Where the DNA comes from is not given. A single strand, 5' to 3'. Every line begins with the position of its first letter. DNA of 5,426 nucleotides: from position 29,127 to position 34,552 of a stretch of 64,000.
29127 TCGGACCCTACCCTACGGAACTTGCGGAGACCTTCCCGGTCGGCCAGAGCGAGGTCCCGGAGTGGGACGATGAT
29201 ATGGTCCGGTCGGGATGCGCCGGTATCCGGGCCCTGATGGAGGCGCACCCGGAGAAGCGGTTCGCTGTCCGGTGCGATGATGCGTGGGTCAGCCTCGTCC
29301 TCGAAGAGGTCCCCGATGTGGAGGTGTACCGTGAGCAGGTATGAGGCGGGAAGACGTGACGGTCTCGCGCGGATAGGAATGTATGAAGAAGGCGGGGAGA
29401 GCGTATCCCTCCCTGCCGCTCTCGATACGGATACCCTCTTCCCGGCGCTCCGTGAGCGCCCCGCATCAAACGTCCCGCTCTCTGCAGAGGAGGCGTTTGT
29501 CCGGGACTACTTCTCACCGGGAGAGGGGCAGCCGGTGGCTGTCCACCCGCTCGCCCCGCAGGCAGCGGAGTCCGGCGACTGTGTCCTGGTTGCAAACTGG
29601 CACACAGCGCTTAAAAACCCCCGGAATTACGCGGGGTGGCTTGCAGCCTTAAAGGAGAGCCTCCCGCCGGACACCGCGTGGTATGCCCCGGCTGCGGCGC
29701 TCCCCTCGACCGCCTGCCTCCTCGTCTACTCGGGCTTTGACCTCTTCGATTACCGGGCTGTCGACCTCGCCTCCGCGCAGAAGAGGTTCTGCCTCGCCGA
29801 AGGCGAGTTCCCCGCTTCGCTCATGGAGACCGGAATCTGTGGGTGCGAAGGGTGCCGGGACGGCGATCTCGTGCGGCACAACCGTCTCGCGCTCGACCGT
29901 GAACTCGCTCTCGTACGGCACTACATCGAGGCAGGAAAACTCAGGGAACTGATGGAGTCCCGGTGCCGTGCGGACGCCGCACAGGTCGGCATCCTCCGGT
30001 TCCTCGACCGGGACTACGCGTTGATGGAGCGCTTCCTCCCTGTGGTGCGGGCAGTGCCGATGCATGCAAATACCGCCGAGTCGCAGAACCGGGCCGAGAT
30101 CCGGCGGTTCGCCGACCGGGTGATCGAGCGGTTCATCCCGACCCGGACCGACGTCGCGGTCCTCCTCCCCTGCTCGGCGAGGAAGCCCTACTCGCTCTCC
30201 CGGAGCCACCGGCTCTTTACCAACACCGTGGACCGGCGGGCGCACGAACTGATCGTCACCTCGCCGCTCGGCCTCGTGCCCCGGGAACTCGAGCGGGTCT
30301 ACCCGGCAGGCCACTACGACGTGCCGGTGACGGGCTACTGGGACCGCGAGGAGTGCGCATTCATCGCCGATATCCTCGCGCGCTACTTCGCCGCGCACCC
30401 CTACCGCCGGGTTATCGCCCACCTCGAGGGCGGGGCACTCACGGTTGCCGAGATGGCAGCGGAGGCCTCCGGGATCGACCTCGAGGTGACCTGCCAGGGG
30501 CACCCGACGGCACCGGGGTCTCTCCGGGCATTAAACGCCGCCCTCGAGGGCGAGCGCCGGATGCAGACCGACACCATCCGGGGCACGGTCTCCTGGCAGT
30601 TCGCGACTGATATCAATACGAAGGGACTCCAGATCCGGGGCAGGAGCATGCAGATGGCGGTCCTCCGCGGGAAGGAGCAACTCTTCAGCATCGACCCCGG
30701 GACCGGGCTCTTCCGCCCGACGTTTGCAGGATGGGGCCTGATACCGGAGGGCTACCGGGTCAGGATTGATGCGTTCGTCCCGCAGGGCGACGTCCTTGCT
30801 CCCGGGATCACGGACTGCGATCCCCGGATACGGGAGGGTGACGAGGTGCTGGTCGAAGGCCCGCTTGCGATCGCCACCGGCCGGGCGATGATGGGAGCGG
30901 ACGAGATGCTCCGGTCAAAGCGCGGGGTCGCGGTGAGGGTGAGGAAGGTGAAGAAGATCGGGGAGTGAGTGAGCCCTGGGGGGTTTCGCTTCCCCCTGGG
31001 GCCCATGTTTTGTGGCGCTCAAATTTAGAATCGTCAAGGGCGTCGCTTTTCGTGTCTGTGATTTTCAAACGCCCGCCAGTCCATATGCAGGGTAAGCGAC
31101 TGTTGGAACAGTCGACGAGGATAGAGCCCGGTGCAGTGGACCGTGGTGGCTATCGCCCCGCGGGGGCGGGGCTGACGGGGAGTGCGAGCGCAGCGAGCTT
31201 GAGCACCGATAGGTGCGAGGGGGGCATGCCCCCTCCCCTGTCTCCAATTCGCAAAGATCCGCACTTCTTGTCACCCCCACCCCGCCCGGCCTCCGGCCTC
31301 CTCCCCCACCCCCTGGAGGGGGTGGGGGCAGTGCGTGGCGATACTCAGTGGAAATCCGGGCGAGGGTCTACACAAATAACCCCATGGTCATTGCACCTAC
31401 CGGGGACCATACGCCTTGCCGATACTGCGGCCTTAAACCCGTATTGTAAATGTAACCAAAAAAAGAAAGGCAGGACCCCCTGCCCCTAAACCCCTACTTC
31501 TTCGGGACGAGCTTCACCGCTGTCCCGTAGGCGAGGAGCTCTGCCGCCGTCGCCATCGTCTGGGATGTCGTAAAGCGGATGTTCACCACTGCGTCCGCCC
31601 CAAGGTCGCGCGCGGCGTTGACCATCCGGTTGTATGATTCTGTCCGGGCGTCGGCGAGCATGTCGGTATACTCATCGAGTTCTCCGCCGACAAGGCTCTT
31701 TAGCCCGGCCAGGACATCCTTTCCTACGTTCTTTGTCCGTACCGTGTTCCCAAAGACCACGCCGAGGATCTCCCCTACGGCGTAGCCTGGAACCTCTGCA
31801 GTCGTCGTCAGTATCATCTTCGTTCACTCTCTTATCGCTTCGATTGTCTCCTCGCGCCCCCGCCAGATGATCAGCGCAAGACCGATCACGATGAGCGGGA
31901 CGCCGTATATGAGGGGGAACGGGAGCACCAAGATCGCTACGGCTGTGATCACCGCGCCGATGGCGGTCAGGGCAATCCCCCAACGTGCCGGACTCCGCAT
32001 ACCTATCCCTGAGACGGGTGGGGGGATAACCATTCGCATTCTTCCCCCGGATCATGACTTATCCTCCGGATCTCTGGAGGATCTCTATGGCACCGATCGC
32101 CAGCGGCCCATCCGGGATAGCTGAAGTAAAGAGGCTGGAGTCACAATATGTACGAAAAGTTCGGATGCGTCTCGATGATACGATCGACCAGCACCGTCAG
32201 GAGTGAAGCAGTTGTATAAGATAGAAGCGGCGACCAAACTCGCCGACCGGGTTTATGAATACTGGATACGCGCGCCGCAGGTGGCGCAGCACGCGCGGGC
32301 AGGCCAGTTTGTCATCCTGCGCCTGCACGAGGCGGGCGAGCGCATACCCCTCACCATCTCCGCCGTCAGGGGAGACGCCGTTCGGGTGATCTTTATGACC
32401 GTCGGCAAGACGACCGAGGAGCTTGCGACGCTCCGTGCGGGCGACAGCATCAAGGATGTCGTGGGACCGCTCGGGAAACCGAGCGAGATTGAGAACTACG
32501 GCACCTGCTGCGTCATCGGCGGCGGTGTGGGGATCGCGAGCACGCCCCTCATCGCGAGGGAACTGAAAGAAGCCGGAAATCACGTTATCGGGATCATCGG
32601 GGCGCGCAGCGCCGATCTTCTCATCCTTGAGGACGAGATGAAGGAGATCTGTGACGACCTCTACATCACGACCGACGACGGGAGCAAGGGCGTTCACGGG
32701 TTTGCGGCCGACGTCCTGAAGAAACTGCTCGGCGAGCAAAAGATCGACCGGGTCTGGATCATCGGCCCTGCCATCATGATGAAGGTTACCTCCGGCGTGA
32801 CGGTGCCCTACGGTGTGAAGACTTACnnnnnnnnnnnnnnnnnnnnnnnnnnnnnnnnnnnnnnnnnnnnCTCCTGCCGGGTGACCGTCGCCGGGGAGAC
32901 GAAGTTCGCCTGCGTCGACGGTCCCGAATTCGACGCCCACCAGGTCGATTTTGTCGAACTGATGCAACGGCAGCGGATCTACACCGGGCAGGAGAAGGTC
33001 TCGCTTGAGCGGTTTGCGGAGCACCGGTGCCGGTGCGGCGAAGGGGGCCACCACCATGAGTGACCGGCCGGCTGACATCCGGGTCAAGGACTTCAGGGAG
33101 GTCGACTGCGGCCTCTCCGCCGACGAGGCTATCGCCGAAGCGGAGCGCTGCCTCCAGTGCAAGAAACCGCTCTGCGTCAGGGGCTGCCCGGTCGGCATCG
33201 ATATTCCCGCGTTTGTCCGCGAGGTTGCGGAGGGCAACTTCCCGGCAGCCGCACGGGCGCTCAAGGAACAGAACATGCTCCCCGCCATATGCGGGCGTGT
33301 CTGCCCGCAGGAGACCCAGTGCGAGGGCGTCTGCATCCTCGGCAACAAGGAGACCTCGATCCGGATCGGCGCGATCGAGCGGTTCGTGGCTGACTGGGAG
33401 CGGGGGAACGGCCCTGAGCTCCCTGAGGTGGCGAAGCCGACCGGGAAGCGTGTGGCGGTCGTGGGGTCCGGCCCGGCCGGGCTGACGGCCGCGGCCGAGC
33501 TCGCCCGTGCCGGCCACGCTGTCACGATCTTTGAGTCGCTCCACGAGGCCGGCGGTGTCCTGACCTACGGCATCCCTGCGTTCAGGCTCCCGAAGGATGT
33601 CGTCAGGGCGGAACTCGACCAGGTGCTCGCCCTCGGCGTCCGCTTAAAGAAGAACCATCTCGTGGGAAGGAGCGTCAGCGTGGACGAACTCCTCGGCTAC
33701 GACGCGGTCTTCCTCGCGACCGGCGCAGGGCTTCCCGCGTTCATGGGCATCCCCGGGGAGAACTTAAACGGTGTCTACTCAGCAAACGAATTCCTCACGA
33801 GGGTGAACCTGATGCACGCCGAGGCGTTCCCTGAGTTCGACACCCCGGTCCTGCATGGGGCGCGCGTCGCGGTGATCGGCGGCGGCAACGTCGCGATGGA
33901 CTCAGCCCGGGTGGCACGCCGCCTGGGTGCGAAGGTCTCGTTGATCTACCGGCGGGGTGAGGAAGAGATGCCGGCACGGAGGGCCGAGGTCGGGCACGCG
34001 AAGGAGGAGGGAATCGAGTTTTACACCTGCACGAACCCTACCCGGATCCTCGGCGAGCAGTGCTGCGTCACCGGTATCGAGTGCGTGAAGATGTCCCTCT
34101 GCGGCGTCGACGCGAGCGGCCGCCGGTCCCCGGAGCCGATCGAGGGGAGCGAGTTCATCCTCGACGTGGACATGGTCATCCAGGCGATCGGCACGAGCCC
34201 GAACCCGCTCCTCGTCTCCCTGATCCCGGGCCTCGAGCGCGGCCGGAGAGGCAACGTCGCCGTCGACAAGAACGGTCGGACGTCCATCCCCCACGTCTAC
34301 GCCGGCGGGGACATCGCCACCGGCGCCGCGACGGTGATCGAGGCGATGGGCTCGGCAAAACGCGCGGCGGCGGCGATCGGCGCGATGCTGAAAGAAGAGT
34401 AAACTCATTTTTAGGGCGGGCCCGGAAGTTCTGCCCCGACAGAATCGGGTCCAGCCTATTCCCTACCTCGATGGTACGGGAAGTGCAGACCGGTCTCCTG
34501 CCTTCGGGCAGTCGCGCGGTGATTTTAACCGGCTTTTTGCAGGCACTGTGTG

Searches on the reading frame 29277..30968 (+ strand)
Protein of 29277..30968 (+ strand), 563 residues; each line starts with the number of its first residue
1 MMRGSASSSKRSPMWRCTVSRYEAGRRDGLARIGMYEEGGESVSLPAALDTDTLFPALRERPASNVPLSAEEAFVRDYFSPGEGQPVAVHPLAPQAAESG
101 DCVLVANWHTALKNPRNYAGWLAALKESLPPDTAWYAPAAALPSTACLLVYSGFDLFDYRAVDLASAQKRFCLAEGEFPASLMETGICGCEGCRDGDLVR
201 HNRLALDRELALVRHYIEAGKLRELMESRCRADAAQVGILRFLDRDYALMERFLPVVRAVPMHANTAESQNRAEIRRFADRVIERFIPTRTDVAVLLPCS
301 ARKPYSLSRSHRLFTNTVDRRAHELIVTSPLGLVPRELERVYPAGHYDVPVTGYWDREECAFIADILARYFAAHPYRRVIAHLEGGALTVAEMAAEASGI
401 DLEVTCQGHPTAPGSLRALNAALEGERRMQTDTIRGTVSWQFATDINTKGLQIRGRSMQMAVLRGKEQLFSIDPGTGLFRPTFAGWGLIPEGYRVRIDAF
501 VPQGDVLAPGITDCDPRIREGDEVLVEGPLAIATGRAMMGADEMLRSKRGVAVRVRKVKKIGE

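Call 82: search_protein_families(library=pfam, proteins=[window:29277-30968:+], max_evalue=0.001)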
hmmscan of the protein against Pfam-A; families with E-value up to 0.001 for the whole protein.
window:29277-30968:+ (563 aa): 2 families
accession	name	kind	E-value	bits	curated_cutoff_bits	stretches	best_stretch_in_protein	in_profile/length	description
PF17884.7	DUF5591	-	3.9e-58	196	26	1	275-423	1-150/150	Domain of unknown function (DUF5591)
PF01472.26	PUA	-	2.1e-14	53.6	24.8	1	504-558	17-73/74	PUA domain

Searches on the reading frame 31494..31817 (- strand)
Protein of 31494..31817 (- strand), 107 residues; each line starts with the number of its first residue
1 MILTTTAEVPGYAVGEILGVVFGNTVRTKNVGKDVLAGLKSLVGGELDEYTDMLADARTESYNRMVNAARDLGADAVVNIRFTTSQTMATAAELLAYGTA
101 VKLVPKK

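Call 82: search_protein_families(library=pfam, proteins=[window:31494-31817:-], max_evalue=0.001)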
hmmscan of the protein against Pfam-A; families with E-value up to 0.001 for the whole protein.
window:31494-31817:- (107 aa): 1 family
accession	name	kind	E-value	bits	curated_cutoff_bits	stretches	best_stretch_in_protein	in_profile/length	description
PF01906.23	YbjQ_1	-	5.9e-38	130.1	23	1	1-103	1-103/103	Putative heavy-metal-binding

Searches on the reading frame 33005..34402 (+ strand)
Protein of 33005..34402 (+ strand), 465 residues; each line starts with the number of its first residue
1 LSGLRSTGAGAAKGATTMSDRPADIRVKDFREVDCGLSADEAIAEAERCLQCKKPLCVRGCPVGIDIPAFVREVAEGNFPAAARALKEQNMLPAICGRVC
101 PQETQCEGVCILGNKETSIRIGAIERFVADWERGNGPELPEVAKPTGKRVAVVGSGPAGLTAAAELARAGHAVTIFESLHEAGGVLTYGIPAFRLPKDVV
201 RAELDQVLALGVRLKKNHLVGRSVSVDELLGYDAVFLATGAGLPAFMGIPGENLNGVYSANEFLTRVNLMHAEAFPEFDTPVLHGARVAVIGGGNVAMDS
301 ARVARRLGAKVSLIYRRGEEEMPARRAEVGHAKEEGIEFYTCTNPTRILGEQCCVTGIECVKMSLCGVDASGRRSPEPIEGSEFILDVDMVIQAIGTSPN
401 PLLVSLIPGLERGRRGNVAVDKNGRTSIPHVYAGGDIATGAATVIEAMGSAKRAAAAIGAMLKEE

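Call 82: search_protein_families(library=pfam, proteins=[window:33005-34402:+], max_evalue=0.001)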
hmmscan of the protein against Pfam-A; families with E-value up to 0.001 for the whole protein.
window:33005-34402:+ (465 aa): 17 families
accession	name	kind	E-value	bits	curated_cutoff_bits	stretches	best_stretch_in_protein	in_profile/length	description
PF07992.20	Pyr_redox_2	-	6.9e-43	147.6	26.1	1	149-450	2-290/291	Pyridine nucleotide-disulphide oxidoreductase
PF14691.11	Fer4_20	-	1.5e-42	144.4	25.8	1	26-135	1-111/113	Dihydroprymidine dehydrogenase domain II, 4Fe-4S cluster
PF00070.33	Pyr_redox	-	1.1e-12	48.7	22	1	287-352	1-70/82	Pyridine nucleotide-disulphide oxidoreductase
PF13738.12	Pyr_redox_3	-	3.6e-10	40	30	1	235-320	128-199/305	Pyridine nucleotide-disulphide oxidoreductase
PF01262.27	AlaDh_PNT_C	-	1.6e-09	37.9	23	1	282-319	25-62/214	Alanine dehydrogenase/PNT, C-terminal domain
PF13450.12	NAD_binding_8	-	9.1e-09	35.9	21.9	1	152-186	1-35/68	NAD(P)-binding Rossmann-like domain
PF12831.13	FAD_oxidored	-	1.1e-08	35.2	27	1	150-190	2-42/416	FAD dependent oxidoreductase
PF01266.30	DAO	-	9.6e-08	32.4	27.9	1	149-183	1-35/353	FAD dependent oxidoreductase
PF13241.12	NAD_binding_7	-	8.3e-07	30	22.1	0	283-318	5-40/104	Putative NAD(P)-binding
PF01494.25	FAD_binding_3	-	2.3e-06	27.5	22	1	150-180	4-34/349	FAD binding domain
PF00890.30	FAD_binding_2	-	2.6e-06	27.3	20.4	1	150-186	2-38/414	FAD binding domain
PF01946.23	Thi4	-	6.6e-06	26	26.2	1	149-216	19-86/235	Thi4 family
PF01134.28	GIDA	-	8.8e-06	25.5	22.1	0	150-179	2-29/391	Glucose inhibited division protein A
PF03486.20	HI0933_like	-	1e-05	25.6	50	1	149-183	2-36/244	HI0933-like protein Rossmann domain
PF02826.25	2-Hacid_dh_C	-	5.7e-05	23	25.1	0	277-324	28-75/178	D-isomer specific 2-hydroxyacid dehydrogenase, NAD binding domain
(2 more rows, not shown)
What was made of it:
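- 34254..34410 (+): 3' end of the gltD-like oxidoreductase gene (33005-34402). It is one copy of a 157-nt direct repeat that bounds the phospholipase module. The gene has Fer4_20 and Pyr_redox_2 domains (call 82).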
